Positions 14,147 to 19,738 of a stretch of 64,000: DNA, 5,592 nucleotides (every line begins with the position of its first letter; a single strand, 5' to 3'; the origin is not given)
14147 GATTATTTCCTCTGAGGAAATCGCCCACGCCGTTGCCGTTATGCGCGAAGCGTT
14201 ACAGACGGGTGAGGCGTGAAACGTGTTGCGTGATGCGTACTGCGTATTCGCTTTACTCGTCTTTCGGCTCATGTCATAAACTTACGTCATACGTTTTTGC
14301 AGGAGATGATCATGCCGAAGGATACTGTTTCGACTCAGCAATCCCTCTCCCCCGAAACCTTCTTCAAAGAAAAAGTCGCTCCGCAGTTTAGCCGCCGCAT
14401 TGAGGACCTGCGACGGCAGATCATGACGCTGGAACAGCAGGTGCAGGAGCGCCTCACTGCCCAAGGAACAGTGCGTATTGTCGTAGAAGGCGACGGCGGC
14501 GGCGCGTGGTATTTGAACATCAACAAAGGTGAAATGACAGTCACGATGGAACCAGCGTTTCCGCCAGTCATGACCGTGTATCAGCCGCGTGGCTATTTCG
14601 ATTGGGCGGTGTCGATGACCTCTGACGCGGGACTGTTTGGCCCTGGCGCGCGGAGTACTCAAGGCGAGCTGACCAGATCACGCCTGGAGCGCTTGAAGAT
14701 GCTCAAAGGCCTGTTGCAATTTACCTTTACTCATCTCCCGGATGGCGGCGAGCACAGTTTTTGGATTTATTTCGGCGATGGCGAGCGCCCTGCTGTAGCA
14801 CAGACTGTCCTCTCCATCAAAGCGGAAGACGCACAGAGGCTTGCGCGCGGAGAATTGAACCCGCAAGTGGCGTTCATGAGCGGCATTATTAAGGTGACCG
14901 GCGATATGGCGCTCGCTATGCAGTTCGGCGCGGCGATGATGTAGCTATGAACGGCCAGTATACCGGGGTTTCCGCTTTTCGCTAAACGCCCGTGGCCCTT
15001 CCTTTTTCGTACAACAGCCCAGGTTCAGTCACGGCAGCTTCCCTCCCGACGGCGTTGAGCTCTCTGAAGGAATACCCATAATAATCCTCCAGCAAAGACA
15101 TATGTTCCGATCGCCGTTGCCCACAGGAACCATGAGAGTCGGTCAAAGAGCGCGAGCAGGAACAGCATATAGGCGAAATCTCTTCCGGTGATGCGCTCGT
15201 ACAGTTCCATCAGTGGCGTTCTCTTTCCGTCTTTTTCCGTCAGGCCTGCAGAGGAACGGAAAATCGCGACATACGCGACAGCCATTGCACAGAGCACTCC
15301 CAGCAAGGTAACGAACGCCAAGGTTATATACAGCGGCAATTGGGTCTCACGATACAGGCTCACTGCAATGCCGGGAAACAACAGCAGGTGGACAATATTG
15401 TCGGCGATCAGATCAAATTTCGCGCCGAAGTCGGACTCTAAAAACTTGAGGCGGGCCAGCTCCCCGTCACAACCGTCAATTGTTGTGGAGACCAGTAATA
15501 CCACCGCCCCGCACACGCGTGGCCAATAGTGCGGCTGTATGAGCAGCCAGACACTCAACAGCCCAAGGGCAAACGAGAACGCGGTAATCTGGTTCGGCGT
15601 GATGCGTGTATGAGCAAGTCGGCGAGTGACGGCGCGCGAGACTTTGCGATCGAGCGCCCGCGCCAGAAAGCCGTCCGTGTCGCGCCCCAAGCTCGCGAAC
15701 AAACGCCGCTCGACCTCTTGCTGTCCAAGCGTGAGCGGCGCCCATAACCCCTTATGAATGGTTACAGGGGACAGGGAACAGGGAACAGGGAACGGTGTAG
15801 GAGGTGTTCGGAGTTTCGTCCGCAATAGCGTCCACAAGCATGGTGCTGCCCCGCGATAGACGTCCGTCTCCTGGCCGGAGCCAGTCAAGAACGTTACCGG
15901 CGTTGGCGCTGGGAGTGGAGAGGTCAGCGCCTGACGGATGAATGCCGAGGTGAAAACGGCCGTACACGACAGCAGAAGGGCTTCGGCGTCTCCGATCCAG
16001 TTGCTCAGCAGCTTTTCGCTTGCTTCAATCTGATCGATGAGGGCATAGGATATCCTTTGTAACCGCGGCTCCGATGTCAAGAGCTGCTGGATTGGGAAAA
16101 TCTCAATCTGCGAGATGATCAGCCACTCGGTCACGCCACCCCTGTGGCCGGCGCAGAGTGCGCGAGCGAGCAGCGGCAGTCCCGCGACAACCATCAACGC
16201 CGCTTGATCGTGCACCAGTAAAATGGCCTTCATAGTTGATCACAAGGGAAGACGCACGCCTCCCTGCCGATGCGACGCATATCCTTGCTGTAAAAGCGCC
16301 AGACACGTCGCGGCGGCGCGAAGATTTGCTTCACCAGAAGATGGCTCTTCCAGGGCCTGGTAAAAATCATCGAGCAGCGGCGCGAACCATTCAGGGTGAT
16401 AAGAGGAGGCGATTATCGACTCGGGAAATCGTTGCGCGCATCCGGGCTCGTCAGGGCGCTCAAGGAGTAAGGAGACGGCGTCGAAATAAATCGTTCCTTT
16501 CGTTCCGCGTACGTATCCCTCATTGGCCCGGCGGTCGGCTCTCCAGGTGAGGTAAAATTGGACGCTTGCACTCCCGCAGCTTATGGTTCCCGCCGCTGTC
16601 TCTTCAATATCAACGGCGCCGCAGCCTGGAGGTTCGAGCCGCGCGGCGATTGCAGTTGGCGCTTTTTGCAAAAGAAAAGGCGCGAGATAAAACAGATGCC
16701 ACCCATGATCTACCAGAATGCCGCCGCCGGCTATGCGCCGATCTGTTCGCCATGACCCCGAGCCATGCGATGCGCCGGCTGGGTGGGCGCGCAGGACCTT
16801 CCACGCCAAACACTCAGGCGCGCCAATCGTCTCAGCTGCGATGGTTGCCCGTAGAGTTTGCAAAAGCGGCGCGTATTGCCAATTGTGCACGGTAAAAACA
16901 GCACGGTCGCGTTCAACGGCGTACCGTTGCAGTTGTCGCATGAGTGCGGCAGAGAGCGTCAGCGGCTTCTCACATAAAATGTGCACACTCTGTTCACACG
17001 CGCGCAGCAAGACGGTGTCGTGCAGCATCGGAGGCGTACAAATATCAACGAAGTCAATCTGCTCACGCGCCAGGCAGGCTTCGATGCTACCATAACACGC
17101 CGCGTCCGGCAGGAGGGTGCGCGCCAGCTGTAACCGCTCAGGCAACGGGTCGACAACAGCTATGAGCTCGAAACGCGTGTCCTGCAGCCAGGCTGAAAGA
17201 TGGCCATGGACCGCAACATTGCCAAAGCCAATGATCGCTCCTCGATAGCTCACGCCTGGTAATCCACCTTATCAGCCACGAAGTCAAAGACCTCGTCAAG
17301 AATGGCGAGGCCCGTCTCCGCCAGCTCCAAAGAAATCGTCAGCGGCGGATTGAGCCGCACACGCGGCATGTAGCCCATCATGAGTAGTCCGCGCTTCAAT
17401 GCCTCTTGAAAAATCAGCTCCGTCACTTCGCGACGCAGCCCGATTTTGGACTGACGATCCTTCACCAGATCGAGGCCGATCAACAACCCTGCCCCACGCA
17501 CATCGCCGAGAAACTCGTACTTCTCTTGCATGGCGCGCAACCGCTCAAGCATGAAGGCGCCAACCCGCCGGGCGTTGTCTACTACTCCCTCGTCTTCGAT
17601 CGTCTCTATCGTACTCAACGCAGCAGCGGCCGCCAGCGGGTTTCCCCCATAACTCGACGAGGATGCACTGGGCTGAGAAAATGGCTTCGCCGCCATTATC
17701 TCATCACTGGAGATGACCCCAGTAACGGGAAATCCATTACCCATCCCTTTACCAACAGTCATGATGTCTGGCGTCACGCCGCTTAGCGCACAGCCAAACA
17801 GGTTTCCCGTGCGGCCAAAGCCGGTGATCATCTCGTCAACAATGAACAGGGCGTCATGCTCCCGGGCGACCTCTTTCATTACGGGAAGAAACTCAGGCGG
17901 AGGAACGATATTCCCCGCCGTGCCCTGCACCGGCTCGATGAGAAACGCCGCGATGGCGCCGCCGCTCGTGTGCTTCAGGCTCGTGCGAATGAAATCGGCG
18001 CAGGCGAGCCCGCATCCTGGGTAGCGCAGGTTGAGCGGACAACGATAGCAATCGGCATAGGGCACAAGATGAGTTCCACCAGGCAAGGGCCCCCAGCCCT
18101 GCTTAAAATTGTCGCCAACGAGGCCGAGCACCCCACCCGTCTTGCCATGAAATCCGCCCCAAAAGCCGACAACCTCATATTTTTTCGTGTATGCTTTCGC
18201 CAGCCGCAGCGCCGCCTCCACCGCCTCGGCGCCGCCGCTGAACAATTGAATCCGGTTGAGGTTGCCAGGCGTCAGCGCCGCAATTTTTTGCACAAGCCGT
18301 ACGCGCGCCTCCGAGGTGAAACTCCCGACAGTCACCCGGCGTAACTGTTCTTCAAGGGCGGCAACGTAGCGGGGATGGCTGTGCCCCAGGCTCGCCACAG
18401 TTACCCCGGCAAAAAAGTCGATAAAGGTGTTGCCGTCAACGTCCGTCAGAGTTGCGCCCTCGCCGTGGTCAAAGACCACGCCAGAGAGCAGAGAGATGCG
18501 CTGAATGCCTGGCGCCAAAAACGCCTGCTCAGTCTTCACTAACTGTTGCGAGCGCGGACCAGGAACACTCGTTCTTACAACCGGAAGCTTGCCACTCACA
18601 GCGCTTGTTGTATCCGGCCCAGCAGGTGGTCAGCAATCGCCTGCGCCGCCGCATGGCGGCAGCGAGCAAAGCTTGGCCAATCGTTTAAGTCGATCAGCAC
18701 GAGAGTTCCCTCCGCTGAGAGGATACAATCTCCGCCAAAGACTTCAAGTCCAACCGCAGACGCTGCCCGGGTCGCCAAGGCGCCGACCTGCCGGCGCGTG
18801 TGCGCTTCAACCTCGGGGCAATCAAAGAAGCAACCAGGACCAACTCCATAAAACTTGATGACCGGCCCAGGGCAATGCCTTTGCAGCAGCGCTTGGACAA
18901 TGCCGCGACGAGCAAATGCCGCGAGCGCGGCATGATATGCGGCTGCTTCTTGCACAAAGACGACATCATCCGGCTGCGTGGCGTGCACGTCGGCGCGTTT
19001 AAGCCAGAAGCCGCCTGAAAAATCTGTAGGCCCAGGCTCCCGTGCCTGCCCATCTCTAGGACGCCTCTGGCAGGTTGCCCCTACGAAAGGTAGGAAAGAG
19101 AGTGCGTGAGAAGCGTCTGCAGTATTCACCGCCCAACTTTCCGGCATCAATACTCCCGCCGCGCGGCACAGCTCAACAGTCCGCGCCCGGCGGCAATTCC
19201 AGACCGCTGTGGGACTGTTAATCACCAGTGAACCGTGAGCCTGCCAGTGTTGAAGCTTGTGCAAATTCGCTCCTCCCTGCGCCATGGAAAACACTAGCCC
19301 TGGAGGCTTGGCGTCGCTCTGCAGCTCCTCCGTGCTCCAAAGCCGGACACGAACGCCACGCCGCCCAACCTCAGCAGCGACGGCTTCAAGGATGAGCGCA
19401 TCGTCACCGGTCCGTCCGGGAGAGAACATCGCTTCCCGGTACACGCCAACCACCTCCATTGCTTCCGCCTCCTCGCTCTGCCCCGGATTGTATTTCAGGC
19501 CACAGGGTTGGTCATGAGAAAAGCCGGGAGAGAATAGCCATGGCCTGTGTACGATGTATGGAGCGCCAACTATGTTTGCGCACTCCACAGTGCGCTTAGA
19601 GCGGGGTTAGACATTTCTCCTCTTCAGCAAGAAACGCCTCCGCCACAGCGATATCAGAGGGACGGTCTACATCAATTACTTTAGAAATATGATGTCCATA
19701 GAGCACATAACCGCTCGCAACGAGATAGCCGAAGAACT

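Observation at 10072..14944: LuxE/LuxC fatty-acid-reductase pair coupled to an omega-type aminotransferase and SCP2, with no luxA/B/D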

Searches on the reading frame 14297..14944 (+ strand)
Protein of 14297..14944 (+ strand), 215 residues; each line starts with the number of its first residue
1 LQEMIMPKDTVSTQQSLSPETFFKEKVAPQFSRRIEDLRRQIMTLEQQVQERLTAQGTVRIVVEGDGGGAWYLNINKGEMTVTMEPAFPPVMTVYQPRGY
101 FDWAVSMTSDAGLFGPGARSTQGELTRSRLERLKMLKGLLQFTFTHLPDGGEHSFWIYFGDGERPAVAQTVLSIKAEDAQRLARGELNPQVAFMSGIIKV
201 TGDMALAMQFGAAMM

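Call 5: search_protein_families(library=pfam, proteins=[window:14297-14944:+], max_evalue=0.01)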
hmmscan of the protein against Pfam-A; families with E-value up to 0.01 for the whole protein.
window:14297-14944:+ (215 aa): 1 family
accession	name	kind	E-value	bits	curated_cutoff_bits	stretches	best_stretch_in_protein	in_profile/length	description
PF02036.22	SCP2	-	2.5e-14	53.9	21.3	1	128-213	11-99/101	SCP-2 sterol transfer family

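Call 6: search_protein_families(library=ncbifam, proteins=[window:14297-14944:+], max_evalue=0.01)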
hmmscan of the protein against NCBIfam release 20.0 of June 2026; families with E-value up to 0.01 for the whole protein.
window:14297-14944:+ (215 aa): 0 families

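Call 73: search_protein_families(library=ncbifam, proteins=[window:14297-14944:+], max_evalue=0.001)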
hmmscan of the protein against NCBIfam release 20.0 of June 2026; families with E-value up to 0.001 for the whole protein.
window:14297-14944:+ (215 aa): 0 families

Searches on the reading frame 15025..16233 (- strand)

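Call 8: search_protein_families(library=pfam, proteins=[window:15025-16233:-], max_evalue=0.001)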
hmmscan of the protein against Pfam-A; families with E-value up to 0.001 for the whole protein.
window:15025-16233:- (402 aa): 2 families
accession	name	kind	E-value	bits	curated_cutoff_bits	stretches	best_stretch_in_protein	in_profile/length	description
PF01066.26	CDP-OH_P_transf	-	3.5e-13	50.7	22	1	211-374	2-147/152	CDP-alcohol phosphatidyltransferase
PF01040.23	UbiA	-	0.00011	22.1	34.2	1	192-249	45-102/250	UbiA prenyltransferase family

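Call 37: search_protein_families(library=ncbifam, proteins=[window:15025-16233:-], max_evalue=0.00001)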
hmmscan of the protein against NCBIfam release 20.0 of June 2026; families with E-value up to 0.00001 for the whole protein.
window:15025-16233:- (402 aa): 5 families
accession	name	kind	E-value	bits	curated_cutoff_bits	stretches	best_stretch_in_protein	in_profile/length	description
NF041135.1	IPPtranDIPPsyn_Thcocales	equivalog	4.2e-23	82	580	1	181-378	221-406/419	bifunctional L-myo-inositol-1-phosphate cytidylyltransferase/CDP-L-myo-inositol myo-inositolphosphotransferase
NF040950.1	archin_ph_syn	equivalog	2.1e-14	53.8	180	1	196-378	9-170/191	archaetidylinositol phosphate synthase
NF045883.1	PIPSynth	equivalog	2.9e-11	43.4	170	1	190-376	2-180/197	phosphatidylinositol phosphate synthase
NF052561.1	PIPSynBT1523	equivalog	2.3e-10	40.6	350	1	197-336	11-153/232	hypothetical protein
TIGR00473.1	pssA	equivalog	1.8e-06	28.1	107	1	218-315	2-92/153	CDP-diacylglycerol--serine O-phosphatidyltransferase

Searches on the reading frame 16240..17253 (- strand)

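Call 8: search_protein_families(library=pfam, proteins=[window:16240-17253:-], max_evalue=0.001)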
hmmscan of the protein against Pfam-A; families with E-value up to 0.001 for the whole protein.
window:16240-17253:- (337 aa): 3 families
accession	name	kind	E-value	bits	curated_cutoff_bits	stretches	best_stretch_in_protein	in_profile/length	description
PF01408.29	GFO_IDH_MocA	-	1.9e-19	70.9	24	1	5-121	3-118/120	Oxidoreductase family, NAD-binding Rossmann fold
PF22725.1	GFO_IDH_MocA_C3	-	2.5e-16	60.2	27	1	132-255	2-123/124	GFO/IDH/MocA C-terminal domain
PF02894.22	GFO_IDH_MocA_C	-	6.4e-07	29.8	22.9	1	165-332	30-214/218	Oxidoreductase family, C-terminal alpha/beta domain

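Call 37: search_protein_families(library=ncbifam, proteins=[window:16240-17253:-], max_evalue=0.00001)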
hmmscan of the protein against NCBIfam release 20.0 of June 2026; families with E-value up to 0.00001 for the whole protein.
window:16240-17253:- (337 aa): 5 families
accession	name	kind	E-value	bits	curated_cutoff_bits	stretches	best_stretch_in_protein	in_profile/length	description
TIGR04380.1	myo_inos_iolG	equivalog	6.4e-17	61.4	355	1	6-207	5-200/330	inositol 2-dehydrogenase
NF052479.1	LevoglcsnDh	equivalog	5.3e-15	55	650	1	59-197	67-204/386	levoglucosan dehydrogenase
NF041392.1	XylDh_Gfo6_Halo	equivalog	3.6e-12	45.7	350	1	4-258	18-276/350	D-xylose 1-dehydrogenase Gfo6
NF040723.1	UDP-GlcNAcDh_Arch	equivalog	3.8e-10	39.8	450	1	5-145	3-140/302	UDP-N-acetylglucosamine 3-dehydrogenase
NF008607.0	PRK11579.1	subfamily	2.5e-07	30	330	1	59-205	58-198/346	oxidoreductase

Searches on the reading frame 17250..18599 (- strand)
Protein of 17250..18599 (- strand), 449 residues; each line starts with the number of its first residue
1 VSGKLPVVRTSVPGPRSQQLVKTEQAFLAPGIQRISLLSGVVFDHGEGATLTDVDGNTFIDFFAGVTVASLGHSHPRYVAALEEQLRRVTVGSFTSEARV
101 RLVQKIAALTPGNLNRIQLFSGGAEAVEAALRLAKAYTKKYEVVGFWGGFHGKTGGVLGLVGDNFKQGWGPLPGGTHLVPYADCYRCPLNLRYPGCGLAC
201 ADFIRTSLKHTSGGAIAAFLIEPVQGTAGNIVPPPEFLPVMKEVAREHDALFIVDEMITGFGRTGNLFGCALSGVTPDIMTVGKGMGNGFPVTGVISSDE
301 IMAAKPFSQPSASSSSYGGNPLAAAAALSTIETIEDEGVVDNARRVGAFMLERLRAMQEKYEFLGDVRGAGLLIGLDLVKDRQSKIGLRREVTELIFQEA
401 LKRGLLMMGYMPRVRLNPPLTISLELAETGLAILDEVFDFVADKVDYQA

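Call 8: search_protein_families(library=pfam, proteins=[window:17250-18599:-], max_evalue=0.001)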
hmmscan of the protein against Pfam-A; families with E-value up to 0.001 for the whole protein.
window:17250-18599:- (449 aa): 1 family
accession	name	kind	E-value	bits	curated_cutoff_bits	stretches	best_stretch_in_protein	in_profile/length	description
PF00202.27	Aminotran_3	-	6e-99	331.9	30.5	1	41-437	11-402/403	Aminotransferase class-III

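Call 37: search_protein_families(library=ncbifam, proteins=[window:17250-18599:-], max_evalue=0.00001)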
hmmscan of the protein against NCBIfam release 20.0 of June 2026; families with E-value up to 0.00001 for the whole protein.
window:17250-18599:- (449 aa): 69 families (the best 25 are shown)
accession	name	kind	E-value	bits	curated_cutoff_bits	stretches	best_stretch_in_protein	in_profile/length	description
NF004426.0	PRK05769.1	equivalog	4.6e-110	368.4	552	1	5-439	5-438/441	acetyl ornithine aminotransferase family protein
NF005993.0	PRK08117.1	subfamily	3.1e-103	345.7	574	1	18-440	6-429/433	aspartate aminotransferase family protein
NF006228.0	PRK08360.1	equivalog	1.3e-95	320.7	608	1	18-439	4-425/443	aspartate aminotransferase family protein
NF004714.0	PRK06058.1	subfamily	8.8e-95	317.9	639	1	8-438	14-444/447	4-aminobutyrate--2-oxoglutarate transaminase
NF004718.0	PRK06062.1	subfamily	1.7e-86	290.6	472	1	38-443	37-451/454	hypothetical protein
NF049939.1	HyAminethphonNHLyPbfA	equivalog_domain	2.2e-86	290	525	1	42-438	46-439/442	(R)-1-hydroxy-2-aminoethylphosphonate ammonia-lyase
TIGR00700.1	GABAtrnsam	equivalog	2.4e-85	286.7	506.65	1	40-437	16-417/420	4-aminobutyrate--2-oxoglutarate transaminase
NF004755.0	PRK06082.1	equivalog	1.6e-83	280.7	467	1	35-447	50-458/459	aspartate aminotransferase family protein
NF005376.0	PRK06918.1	equivalog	2.7e-83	279.9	676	1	6-444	6-447/451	4-aminobutyrate--2-oxoglutarate transaminase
NF045634.1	LeuMetRace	equivalog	1.5e-80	271.1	800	1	41-441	25-427/432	leucine/methionine racemase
TIGR00707.1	argD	subfamily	2.4e-80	270.2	410.05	1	41-438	11-380/381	acetylornithine/succinylornithine family transaminase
NF006368.0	PRK08593.1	equivalog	2.8e-80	270.1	570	1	17-441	6-432/448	aspartate aminotransferase family protein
NF002874.0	PRK03244.1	equivalog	2.3e-79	267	457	1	41-442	27-396/399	acetylornithine transaminase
NF004171.0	PRK05639.1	equivalog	2.7e-78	263.8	639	1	6-447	4-451/457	alanine/serine racemase family protein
NF005683.0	PRK07481.1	subfamily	1.7e-76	258.1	575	1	41-439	30-448/453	hypothetical protein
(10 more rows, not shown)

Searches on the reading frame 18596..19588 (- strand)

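Call 8: search_protein_families(library=pfam, proteins=[window:18596-19588:-], max_evalue=0.001)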
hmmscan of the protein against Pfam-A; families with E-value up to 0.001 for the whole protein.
window:18596-19588:- (330 aa): 0 families

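Call 37: search_protein_families(library=ncbifam, proteins=[window:18596-19588:-], max_evalue=0.00001)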
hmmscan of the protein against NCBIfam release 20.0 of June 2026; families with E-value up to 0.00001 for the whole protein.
window:18596-19588:- (330 aa): 1 family
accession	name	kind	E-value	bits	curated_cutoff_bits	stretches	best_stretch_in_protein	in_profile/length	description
TIGR00768.1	rimK_fam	subfamily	4.5e-07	29.5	143.4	0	266-324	216-274/276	RimK family alpha-L-glutamate ligase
